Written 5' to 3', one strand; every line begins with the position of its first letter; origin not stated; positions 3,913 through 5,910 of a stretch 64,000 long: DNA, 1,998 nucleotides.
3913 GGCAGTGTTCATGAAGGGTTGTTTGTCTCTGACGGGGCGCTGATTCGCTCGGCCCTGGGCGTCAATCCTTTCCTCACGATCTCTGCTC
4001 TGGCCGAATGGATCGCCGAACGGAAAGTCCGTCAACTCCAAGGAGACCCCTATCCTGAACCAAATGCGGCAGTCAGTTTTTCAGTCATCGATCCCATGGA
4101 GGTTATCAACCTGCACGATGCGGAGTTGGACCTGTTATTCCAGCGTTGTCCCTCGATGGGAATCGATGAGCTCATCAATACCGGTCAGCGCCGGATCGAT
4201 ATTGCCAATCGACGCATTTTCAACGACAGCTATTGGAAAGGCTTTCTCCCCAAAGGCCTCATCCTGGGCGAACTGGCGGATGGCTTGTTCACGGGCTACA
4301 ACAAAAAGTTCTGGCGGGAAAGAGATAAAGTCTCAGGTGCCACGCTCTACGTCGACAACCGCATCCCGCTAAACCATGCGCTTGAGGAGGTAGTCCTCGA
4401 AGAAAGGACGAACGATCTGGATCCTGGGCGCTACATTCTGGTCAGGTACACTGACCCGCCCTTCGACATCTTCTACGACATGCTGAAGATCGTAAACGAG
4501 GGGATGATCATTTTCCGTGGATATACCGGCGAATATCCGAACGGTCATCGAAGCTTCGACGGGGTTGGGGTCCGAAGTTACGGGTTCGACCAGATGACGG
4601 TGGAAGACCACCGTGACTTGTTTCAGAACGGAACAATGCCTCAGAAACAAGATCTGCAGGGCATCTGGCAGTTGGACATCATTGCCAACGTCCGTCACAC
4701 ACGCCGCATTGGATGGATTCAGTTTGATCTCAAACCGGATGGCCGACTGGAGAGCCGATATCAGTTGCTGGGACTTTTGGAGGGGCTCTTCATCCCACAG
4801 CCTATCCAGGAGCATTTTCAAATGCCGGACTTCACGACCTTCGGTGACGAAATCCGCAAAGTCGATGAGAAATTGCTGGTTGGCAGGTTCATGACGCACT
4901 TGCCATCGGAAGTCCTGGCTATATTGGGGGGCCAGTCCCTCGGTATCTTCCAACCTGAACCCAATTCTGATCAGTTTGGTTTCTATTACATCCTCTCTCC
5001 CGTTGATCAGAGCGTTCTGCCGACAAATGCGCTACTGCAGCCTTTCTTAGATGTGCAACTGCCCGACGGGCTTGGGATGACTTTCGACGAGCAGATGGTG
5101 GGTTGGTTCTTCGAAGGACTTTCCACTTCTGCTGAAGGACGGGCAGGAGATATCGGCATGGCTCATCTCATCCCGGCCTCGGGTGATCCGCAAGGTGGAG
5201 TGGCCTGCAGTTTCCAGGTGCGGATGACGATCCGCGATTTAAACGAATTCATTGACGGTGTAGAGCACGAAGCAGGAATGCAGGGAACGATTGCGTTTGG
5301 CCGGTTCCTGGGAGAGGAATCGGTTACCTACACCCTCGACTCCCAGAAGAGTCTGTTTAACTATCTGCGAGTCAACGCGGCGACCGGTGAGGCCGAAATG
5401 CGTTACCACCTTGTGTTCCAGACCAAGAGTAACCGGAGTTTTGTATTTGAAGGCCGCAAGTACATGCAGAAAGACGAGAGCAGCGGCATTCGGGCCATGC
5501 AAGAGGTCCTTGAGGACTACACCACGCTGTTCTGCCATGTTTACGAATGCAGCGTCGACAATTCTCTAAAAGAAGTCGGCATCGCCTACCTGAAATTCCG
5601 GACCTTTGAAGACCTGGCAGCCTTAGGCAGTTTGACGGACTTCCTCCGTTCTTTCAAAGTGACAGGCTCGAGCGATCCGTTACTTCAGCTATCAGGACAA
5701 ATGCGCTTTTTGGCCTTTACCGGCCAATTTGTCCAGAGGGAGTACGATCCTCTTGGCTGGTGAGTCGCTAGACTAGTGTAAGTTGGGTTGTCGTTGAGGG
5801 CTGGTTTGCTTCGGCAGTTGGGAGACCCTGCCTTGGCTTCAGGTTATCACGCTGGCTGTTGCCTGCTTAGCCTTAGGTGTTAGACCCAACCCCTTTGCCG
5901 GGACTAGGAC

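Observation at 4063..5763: Cholesterol-oxidase-like GMC flavoprotein carrying a ~565-aa C-terminal extension with no recognisable motifs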

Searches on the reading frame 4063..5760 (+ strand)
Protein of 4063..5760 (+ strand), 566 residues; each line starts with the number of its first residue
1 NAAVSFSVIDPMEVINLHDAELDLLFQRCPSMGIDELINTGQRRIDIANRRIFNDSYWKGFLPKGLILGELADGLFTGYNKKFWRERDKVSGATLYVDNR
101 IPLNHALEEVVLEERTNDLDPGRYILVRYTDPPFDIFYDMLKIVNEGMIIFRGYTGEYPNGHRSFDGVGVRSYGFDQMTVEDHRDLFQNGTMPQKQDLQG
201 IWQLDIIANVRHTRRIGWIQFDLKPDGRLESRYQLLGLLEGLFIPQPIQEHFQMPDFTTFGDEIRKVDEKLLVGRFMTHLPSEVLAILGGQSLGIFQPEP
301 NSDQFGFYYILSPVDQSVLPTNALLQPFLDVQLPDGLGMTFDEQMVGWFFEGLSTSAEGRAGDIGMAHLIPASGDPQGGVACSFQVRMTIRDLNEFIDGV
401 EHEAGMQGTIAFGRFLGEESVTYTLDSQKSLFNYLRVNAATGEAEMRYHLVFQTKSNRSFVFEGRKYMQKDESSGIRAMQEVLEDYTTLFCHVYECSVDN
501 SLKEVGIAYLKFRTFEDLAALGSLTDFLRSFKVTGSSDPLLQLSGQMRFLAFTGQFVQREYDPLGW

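Call 5: find_homologous_proteins(query=window:4063-5760:+, max_evalue=0.001)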
Query window:4063-5760:+ (566 aa): 128 proteins with E <= 0.001 among 8000 candidates; the best 120 are listed.
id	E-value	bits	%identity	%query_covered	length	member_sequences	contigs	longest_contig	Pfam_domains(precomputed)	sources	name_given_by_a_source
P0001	1.9e-246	837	58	100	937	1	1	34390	-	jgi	jgi:hypothetical protein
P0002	5.0e-223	760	52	100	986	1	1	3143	PF05199.20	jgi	jgi:hypothetical protein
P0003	1.9e-215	735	52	100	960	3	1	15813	-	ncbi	-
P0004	1.8e-210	718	55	99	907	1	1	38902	PF05199.20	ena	-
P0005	1.2e-203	696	55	84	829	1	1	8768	-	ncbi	ncbi:MAG: hypothetical protein ACRD3T_08765, partial [Terriglobia bacterium]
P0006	3.0e-200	684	53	99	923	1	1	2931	PF05199.20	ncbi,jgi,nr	ncbi:MAG: hypothetical protein FJW37_08755 [Acidobacteria bacterium]|nr:hypothetical protein [Acidob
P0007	1.2e-199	682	50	99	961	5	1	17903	PF05199.20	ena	-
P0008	6.6e-197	673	52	100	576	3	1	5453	-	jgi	jgi:hypothetical protein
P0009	7.0e-196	670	52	99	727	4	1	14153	PF05199.20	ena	-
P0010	1.6e-195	669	52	99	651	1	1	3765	PF05199.20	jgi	jgi:hypothetical protein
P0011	4.1e-195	668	52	99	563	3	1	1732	-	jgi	jgi:hypothetical protein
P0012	1.3e-193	663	54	96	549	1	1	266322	-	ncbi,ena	-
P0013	6.5e-193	660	51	99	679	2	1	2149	PF05199.20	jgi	jgi:hypothetical protein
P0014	8.2e-193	660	56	90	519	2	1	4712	-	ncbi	ncbi:MAG TPA: hypothetical protein VF762_23310, partial [Blastocatellia bacterium]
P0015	1.7e-191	656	52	99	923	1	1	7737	PF05199.20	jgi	jgi:hypothetical protein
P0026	4.1e-181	621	49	99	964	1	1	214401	PF05199.20,PF00732.26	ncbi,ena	-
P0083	3.9e-115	403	39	98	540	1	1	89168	-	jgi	-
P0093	1.1e-108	382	39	98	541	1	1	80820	-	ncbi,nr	ncbi:hypothetical protein MYX77_00890 [Acidobacteriia bacterium AH_259_A11_L15]|nr:hypothetical prot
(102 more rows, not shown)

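Call 6: search_solved_structures(query=window:4063-5760:+, max_evalue=10, show_alignments=2)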
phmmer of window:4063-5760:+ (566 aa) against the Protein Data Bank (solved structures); distinct sequences matched with E-value up to 10: 0.

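Call 8: search_protein_families(library=pfam, proteins=[window:4063-5760:+], max_evalue=10)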
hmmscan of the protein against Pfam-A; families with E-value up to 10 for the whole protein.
window:4063-5760:+ (566 aa): 1 family
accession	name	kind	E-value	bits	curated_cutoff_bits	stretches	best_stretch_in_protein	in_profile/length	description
PF18596.6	Sld7_C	-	0.071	13.7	23.2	1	442-491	28-77/77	Sld7 C-terminal domain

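Call 14: find_encoding_contigs(protein=P0012, flank=8000, max_places=2)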
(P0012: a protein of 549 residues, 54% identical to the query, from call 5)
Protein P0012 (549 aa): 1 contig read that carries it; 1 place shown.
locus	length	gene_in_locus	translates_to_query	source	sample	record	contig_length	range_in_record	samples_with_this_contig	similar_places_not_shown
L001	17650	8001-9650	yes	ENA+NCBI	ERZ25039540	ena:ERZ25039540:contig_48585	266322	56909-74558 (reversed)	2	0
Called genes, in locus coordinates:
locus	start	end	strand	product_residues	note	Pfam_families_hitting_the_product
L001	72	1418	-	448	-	PF00149:Metallophos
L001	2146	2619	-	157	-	PF00082:Peptidase_S8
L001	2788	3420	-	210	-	-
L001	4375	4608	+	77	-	-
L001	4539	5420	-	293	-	-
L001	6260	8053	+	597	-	PF00732:GMC_oxred_N, PF01266:DAO (faint), PF05199:GMC_oxred_C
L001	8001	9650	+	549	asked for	-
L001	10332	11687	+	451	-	PF01565:FAD_binding_4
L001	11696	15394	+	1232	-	-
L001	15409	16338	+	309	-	PF01471:PG_binding_1, PF01374:Glyco_hydro_46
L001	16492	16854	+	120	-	-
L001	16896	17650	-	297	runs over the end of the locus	PF00669:Flagellin_N, PF00700:Flagellin_C (weak)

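Call 15: find_encoding_contigs(protein=P0093, flank=8000, max_places=2)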
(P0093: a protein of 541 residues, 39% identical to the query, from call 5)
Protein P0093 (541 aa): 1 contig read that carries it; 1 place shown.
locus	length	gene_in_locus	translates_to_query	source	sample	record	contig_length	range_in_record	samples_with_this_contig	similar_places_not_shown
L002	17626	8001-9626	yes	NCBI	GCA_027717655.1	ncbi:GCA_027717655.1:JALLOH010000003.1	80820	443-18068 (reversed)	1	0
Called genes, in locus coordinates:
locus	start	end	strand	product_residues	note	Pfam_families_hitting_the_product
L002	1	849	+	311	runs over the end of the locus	-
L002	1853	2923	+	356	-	-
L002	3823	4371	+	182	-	PF00196:GerE, PF08281:Sigma70_r4_2 (faint)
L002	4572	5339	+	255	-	-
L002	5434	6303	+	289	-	-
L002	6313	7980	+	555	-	PF00732:GMC_oxred_N, PF05199:GMC_oxred_C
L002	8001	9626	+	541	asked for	-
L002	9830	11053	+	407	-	-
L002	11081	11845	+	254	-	-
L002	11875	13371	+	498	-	-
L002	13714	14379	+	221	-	PF08241:Methyltransf_11 (faint), PF13489:Methyltransf_23 (weak), PF08242:Methyltransf_12 (faint)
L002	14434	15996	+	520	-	PF13576:Pentapeptide_3 (weak), PF13599:Pentapeptide_4 (faint), PF00805:Pentapeptide (faint)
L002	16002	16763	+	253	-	PF13489:Methyltransf_23, PF08241:Methyltransf_11 (weak), PF13649:Methyltransf_25 (faint)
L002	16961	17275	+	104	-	-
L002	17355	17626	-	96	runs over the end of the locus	-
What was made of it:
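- Where the two are split, the module gene follows the GMC gene by 20 nt (L002) or overlaps it (L001) (calls 14, 15).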

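Call 16: find_encoding_contigs(protein=P0026, flank=8000, max_places=2)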
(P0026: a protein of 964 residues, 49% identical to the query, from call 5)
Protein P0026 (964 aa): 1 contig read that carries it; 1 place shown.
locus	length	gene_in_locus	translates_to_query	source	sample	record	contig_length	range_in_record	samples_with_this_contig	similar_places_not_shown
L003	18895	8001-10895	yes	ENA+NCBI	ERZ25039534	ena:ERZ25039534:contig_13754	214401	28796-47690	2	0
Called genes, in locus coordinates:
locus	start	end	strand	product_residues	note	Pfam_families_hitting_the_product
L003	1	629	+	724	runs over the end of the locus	-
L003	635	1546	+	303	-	PF02558:ApbA, PF08546:ApbA_C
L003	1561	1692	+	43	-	-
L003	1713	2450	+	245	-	PF00657:Lipase_GDSL, PF13472:Lipase_GDSL_2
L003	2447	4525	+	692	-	PF19815:DUF6298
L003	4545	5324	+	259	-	PF19815:DUF6298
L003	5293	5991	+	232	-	PF12543:DUF3738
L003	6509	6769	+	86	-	-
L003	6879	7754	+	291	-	-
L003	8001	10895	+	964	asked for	PF00732:GMC_oxred_N, PF05199:GMC_oxred_C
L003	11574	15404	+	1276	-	PF13620:CarboxypepD_reg, PF25183:OMP_b-brl_4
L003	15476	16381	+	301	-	PF12895:ANAPC3 (faint), PF13424:TPR_12 (faint), PF13431:TPR_17 (faint), PF24575:TPR_Slam (faint), PF00515:TPR_1 (faint), PF07719:TPR_2 (faint), PF13432:TPR_16, PF14559:TPR_19 (weak), +4 more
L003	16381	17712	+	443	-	PF13517:FG-GAP_3, PF01839:FG-GAP (weak), PF13517:FG-GAP_3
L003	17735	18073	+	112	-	PF07593:UnbV_ASPIC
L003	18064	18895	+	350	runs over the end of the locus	PF00515:TPR_1 (faint), PF07719:TPR_2 (faint), PF13176:TPR_7 (faint), PF13181:TPR_8 (faint), PF14559:TPR_19 (weak), PF23914:TPR_CcmH_CycH (weak), PF13432:TPR_16 (weak), PF14559:TPR_19, +5 more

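Call 23: predict_structure(alignment_id=A1)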
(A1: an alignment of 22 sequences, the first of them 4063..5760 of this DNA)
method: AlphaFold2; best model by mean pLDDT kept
length: 566 residues; sequences in the alignment: 22
mean_pLDDT: 80.3   pTM: 0.65
mean pLDDT of the five models: 80.3, 79.7, 76.9, 76.4, 76.0
residues with pLDDT >= 90: 188; 70-90: 253; 50-70: 89; < 50: 36
segments of 3 or more residues with pLDDT < 50: 1-3, 74-76, 240-254, 515-521, 563-566
pLDDT, mean of each block of 10 residues (from residue 1): 65 86 89 92 91 91 70 57 90 76 88 92 94 89 92 90 88 87 90 88 80 71 78 60 36 48 83 84 70 74 83 79 70 89 90 86 84 82 93 87 92 91 95 81 83 92 84 57 73 90 92 53 62 88 86 69 45
secondary structure, 60 per line:
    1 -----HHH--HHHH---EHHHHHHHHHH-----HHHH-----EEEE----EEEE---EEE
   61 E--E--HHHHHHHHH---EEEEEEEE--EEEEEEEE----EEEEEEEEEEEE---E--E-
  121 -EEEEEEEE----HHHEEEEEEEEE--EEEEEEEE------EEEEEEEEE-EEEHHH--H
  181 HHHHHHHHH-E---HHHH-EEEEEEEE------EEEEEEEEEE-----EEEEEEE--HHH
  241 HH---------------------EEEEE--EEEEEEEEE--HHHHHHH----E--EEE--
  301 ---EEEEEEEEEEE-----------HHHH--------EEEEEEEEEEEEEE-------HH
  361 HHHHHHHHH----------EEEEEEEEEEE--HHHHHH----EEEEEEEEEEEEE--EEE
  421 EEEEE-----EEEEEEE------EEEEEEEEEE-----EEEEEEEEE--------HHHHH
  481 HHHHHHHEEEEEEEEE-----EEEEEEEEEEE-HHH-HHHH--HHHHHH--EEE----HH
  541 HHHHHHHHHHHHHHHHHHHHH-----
elements in order: H11-14 H19-28 H34-37 E43-46 E51-54 E58-61 H67-75 E79-86 E89-96 E101-112 E122-129 E137-145 E148-155 E162-170 E172-174 H180-189 H195-198 E200-207 E214-223 E229-235 H238-242 E264-268 E271-279 H282-288 E296-298 E304-314 H326-329 E338-351 H359-369 E380-390 H393-398 E403-415 E418-425 E431-437 E444-453 E459-467 H476-487 E488-496 E502-512 H518-521 H524-529 E532-534 H539-561
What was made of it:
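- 4063..4173 (+): Short helical linker between the GMC domain and barrel A (module residues 1-37). AF2 model: helices at 11-14, 19-28 and 34-37, pLDDT 65-92 (call 23).
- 4174..4656 (+): Sub-domain A (module residues 38-198): beta-barrel followed by two helices. It carries a lineage-specific variant of the family motifs (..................; FDGVGVR). AF2 strands 43-174, pLDDT about 88-94 (call 23).
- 4657..5028 (+): Sub-domain B (module residues 199-322): second beta-barrel, opening with an invariant G-x-W and containing the DEIR...VG motif. It always follows A. AF2 strands 200-314 with a disordered loop at 240-254 (call 23).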

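Call 29: fold_search(model_id=the predicted structure, library=pdb)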
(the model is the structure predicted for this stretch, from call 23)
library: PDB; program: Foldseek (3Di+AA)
matches with E <= 10: 785; with E <= 0.001: 4
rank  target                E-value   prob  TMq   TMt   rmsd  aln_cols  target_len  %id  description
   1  4o4x_A                3.3e-04  0.69  0.12  0.13  22.9       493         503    8  Crystal structure of the vaccine antigen Transferrin Binding Protein B (TbpB) double mutant Tyr-167-Ala and Trp-176-Al (released 2015-01-14)
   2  4o4u_B                7.2e-04  0.35  0.10  0.11  22.1       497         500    9  Crystal structure of the vaccine antigen Transferrin Binding Protein B (TbpB) mutant Trp-176-Ala from Haemophilus para (released 2015-01-14)
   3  4o3w_A                9.8e-04  0.41  0.11  0.12  21.7       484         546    8  Crystal structure of the vaccine antigen Transferrin Binding Protein B (TbpB) mutant Tyr-63-Ala from Actinobacillus su (released 2015-01-14)
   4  4o49                  9.8e-04  0.38  0.11  0.12  21.4       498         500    9  Crystal structure of the vaccine antigen Transferrin Binding Protein B (TbpB) mutant Tyr-174-Ala from Actinobacillus ple (released 2015-01-14)
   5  4mve_A                1.0e-03  1.00  0.18  0.58   4.8       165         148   15  Crystal structure of Tcur_1030 protein from Thermomonospora curvata (released 2013-10-02)
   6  4o4u_D                1.0e-03  0.44  0.10  0.11  22.0       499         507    9  Crystal structure of the vaccine antigen Transferrin Binding Protein B (TbpB) mutant Trp-176-Ala from Haemophilus para (released 2015-01-14)
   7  4nw4                  1.2e-03  0.91  0.13  0.24  20.5       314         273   11  Crystal structure of a DUF4822 family protein (EF0375) from Enterococcus faecalis V583 at 1.85 A resolution (released 2014-02-19)
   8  4o4u_C                1.6e-03  0.38  0.12  0.13  22.8       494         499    9  Crystal structure of the vaccine antigen Transferrin Binding Protein B (TbpB) mutant Trp-176-Ala from Haemophilus para (released 2015-01-14)
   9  3ve1_A                2.8e-03  0.28  0.12  0.12  21.2       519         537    8  The 2.9 angstrom crystal structure of Transferrin binding protein B (TbpB) from serogroup B M982 Neisseria meningitidi (released 2012-02-22)
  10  4o3y                  3.1e-03  0.33  0.11  0.12  22.4       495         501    9  Crystal structure of the vaccine antigen Transferrin Binding Protein B (TbpB) mutant Arg-179-Glu from Actinobacillus ple (released 2015-01-14)
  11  2o62_A                4.6e-03  0.54  0.13  0.23  22.0       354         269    8  CRYSTAL STRUCTURE OF A PROTEIN WITH UNKNOWN FUNCTION FROM DUF3598 FAMILY (NPUN_R4044) FROM NOSTOC PUNCTIFORME PCC 7310 (released 2007-02-13)
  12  9nhq_B                5.7e-03  0.21  0.10  0.11  22.0       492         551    8  The cryo-EM structure of NmTbpA and NmTbpB in a complex (released 2026-03-04)
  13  2y7s_A                7.8e-03  0.54  0.13  0.26  19.3       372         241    9  Structure of a designed meningococcal antigen (factor H binding protein, mutant G1) inducing broad protective immunity (released 2011-07-27)
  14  3hol                  9.1e-03  0.21  0.11  0.12  23.0       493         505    8  The Structure of Intact Ap-TbpB (N and C lobes) (released 2009-10-06)
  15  2o62_B                9.6e-03  0.44  0.12  0.23  21.1       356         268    7  CRYSTAL STRUCTURE OF A PROTEIN WITH UNKNOWN FUNCTION FROM DUF3598 FAMILY (NPUN_R4044) FROM NOSTOC PUNCTIFORME PCC 7310 (released 2007-02-13)
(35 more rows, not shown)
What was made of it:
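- TbpB/fHbp-type protein-binding barrels appear in Foldseek (call 29).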

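Call 32: search_protein_families(library=pfam, alignment_id=A1, max_evalue=1)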
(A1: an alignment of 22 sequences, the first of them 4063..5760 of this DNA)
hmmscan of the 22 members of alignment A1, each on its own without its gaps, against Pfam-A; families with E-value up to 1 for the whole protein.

A. member 1, window:4063-5760:+ (566 aa): 1 family
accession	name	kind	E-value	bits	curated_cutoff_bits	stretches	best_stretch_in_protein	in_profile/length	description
PF18596.6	Sld7_C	-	0.071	13.7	23.2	1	442-491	28-77/77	Sld7 C-terminal domain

B. families by the number of members that match (of 22 scanned): 9 families
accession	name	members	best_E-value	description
PF05199.19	GMC_oxred_C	4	2e-13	GMC oxidoreductase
PF14232.11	DUF4334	2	0.029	Domain of unknown function (DUF4334)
PF12995.12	DUF3879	1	0.013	Domain of unknown function, E. rectale Gene description (DUF3879)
PF16967.11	TcfC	1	0.045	E-set like domain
PF18596.6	Sld7_C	1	0.071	Sld7 C-terminal domain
PF19765.4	DUF6252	1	0.076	Family of unknown function (DUF6252)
PF24716.1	WapI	1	0.087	Immunity protein WapI-like family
PF07290.17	YqiJ_OB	1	0.098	Inner membrane protein YqiJ, OB-fold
PF01541.30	GIY-YIG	1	0.17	GIY-YIG catalytic domain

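Call 39: search_protein_representatives(alignment_id=A1)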
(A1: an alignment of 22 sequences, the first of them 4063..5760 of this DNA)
Query: 22 sequences, 562 profile positions. Proteins with E-value up to 0.001 (for the whole library): 541; up to 1e-10: 289; up to 1e-30: 126. The best 150 are listed.
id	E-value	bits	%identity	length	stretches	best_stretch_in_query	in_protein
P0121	1.4e-287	971.1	-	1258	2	3-560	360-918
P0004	2.2e-281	950.7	-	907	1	2-560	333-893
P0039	5.1e-267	903.2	-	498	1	66-561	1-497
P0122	1.4e-264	895.1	-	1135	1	2-560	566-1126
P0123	8.5e-245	829.9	-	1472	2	3-561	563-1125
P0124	1.1e-193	661.1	-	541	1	3-559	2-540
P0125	7.6e-179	612.2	-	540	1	5-559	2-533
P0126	2.6e-145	501.4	-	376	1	122-436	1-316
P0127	9.6e-137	473.2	-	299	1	263-561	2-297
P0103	2.8e-133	461.7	-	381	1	173-552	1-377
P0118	1.2e-125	436.6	-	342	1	55-312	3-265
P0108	3.2e-124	431.8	-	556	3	239-560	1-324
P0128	1.7e-120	419.5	-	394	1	122-494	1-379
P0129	1.3e-117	410.0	-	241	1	138-371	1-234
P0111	4.3e-111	388.5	-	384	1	209-490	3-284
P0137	2.1e-87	310.3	-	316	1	3-309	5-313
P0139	9.2e-85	301.6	-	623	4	97-225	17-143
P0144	1.2e-73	264.9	-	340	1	52-183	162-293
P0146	1.0e-72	261.8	-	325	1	4-307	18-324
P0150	5.4e-70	252.8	-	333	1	5-308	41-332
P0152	7.3e-67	242.5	-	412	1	14-309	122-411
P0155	1.4e-64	234.9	-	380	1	72-219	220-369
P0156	1.8e-64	234.6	-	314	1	11-309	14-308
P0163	3.0e-59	217.3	-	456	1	19-310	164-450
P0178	1.0e-49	185.9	-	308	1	196-321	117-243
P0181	1.5e-48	182.0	-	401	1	14-308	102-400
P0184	1.9e-45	171.8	-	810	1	330-555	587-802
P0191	3.5e-44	167.6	-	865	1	16-311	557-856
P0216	7.3e-36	140.1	-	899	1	10-277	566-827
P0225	2.7e-33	131.6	-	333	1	17-164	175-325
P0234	4.9e-32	127.5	-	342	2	13-205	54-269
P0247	2.5e-29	118.6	-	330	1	4-102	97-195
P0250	8.5e-28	113.5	-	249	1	329-558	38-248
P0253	1.5e-27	112.7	-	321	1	65-186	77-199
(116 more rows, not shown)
